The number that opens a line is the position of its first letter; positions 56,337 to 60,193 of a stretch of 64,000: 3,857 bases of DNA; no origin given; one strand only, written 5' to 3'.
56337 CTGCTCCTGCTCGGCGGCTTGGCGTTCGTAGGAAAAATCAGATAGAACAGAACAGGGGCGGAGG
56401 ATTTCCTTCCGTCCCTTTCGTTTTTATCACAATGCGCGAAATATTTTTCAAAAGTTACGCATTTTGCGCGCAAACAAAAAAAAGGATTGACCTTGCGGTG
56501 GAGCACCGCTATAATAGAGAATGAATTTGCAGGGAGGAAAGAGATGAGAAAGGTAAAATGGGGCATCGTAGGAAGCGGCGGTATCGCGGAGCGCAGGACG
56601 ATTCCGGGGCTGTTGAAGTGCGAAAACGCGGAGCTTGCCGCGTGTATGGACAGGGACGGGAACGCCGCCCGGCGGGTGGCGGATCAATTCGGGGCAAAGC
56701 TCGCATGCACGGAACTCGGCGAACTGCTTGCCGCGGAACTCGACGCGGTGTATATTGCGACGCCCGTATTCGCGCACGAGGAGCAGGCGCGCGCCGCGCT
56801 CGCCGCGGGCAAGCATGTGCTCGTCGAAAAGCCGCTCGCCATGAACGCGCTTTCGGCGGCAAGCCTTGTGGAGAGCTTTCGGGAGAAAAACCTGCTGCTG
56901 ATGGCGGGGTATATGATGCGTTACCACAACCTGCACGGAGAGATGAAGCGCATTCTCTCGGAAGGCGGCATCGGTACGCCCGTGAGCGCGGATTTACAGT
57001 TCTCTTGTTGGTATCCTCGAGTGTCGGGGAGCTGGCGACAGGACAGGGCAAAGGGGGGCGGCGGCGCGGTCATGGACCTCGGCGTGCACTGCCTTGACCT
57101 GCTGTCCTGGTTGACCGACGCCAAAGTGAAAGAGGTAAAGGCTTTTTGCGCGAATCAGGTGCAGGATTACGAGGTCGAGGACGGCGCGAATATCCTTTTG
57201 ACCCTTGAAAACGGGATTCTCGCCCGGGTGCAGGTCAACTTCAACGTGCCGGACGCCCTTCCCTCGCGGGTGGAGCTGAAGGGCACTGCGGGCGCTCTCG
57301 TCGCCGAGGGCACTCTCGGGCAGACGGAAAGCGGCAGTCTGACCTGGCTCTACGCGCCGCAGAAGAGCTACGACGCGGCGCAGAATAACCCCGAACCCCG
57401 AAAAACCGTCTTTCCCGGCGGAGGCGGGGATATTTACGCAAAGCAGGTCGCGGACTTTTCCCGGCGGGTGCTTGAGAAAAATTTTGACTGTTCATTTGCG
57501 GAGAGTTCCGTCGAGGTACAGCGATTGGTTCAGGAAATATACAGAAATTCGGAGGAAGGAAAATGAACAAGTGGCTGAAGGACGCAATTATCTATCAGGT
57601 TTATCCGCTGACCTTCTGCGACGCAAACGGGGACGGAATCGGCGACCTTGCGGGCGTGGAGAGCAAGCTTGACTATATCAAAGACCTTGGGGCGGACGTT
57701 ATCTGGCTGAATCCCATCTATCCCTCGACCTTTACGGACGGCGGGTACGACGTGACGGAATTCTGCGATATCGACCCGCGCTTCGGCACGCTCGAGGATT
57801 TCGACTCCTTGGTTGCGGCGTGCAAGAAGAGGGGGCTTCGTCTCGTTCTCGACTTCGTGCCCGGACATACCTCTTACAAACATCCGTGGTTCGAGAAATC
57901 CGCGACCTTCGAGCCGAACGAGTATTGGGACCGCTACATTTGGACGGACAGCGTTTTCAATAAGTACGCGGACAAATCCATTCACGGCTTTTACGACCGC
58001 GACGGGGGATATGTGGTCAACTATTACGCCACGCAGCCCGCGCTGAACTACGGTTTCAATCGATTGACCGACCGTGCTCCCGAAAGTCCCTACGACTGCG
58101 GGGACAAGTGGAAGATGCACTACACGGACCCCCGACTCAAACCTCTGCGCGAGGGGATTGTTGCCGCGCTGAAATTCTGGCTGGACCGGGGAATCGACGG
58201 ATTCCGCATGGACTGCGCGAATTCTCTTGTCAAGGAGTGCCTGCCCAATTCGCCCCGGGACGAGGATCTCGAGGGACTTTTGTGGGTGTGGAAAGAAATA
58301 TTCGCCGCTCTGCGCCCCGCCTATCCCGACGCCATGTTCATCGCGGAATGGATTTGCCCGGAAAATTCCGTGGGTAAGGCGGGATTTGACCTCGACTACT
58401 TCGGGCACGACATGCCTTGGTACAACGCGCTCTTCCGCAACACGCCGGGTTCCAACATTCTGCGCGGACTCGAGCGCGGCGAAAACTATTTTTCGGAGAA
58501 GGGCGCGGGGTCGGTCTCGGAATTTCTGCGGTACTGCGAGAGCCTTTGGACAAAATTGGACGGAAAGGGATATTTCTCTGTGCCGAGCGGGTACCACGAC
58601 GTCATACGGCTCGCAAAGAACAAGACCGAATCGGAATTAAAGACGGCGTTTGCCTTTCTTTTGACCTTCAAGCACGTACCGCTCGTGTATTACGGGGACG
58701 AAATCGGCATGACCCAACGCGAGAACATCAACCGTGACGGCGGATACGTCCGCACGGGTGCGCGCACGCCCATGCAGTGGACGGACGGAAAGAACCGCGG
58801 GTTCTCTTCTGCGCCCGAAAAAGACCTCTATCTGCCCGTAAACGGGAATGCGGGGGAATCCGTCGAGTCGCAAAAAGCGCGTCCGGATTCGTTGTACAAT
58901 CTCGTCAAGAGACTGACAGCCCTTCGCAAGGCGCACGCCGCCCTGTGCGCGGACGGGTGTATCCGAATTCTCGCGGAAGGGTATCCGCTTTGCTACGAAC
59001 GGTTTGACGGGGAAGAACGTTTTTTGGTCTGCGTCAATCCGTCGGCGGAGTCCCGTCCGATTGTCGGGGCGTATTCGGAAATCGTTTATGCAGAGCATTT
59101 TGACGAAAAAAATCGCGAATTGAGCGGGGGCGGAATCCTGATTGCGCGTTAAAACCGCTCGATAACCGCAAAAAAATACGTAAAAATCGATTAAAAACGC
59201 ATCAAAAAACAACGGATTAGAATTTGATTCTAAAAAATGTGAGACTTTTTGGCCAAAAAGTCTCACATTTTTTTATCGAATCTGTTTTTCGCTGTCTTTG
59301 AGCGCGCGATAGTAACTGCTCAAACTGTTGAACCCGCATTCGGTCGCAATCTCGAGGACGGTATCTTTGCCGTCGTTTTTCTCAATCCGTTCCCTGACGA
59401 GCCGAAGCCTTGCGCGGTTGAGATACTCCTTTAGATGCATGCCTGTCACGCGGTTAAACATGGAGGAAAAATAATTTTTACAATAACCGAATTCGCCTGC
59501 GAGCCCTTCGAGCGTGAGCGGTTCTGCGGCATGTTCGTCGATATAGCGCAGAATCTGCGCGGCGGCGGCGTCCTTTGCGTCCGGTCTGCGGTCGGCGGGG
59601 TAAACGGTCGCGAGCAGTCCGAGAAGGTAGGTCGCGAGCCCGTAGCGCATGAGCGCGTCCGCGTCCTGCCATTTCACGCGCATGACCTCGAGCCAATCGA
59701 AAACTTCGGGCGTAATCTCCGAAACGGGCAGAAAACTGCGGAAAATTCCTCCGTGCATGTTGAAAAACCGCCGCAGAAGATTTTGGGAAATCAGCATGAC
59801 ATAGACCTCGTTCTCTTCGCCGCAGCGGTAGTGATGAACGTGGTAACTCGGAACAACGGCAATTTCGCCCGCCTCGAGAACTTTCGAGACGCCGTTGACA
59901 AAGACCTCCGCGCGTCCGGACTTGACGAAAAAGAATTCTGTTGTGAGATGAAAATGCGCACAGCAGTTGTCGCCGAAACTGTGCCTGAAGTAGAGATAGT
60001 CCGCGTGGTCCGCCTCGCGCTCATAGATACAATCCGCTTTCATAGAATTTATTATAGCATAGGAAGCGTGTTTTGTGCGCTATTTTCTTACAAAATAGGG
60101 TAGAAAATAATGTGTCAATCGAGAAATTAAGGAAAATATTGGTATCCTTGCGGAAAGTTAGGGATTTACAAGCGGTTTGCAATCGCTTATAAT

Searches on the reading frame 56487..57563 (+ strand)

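Call 12: search_protein_families(library=pfam, proteins=[window:56487-57563:+], max_evalue=0.001)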
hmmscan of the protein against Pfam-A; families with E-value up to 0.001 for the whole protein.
window:56487-57563:+ (359 aa): 4 families
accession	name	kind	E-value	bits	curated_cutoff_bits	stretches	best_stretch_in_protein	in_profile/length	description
PF22725.1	GFO_IDH_MocA_C3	-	4.8e-31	107.8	27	1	152-271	3-123/124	GFO/IDH/MocA C-terminal domain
PF01408.29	GFO_IDH_MocA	-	2.7e-25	89.8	24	1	24-142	2-120/120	Oxidoreductase family, NAD-binding Rossmann fold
PF02894.22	GFO_IDH_MocA_C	-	6.7e-21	75.5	22.9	1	154-359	1-214/218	Oxidoreductase family, C-terminal alpha/beta domain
PF03447.22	NAD_binding_3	-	0.00073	20.7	24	0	47-120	21-94/116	Homoserine dehydrogenase, NAD binding domain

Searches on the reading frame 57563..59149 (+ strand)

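Call 12: search_protein_families(library=pfam, proteins=[window:57563-59149:+], max_evalue=0.001)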
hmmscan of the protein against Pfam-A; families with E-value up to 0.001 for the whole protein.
window:57563-59149:+ (529 aa): 1 family
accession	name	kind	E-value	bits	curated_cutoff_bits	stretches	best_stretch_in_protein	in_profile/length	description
PF00128.31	Alpha-amylase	-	2.1e-73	248.5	22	2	12-133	1-122/446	Alpha amylase, catalytic domain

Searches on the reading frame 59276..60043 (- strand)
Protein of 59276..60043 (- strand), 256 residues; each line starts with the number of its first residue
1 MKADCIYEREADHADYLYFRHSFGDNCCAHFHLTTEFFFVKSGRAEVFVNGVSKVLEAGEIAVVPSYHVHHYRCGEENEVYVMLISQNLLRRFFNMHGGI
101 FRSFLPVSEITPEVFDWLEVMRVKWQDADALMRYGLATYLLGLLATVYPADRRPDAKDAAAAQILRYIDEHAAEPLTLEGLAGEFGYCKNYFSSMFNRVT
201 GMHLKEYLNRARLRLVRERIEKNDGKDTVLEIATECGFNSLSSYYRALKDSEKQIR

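Call 19: search_protein_families(library=pfam, proteins=[window:59276-60043:-])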
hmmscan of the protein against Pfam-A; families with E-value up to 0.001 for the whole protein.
window:59276-60043:- (256 aa): 4 families
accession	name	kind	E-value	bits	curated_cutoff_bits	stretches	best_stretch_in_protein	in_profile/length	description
PF12833.13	HTH_18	-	5.4e-12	46.3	33.6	1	181-250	1-68/80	Helix-turn-helix domain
PF07883.17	Cupin_2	-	1.5e-09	37.9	27.2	1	29-84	13-68/70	Cupin domain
PF00165.29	HTH_AraC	-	2e-07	31.4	26.6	0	168-209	1-42/42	Bacterial regulatory helix-turn-helix proteins, AraC family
PF02311.25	AraC_binding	-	0.00049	20.3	21.1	1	24-111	13-106/135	AraC-like ligand binding domain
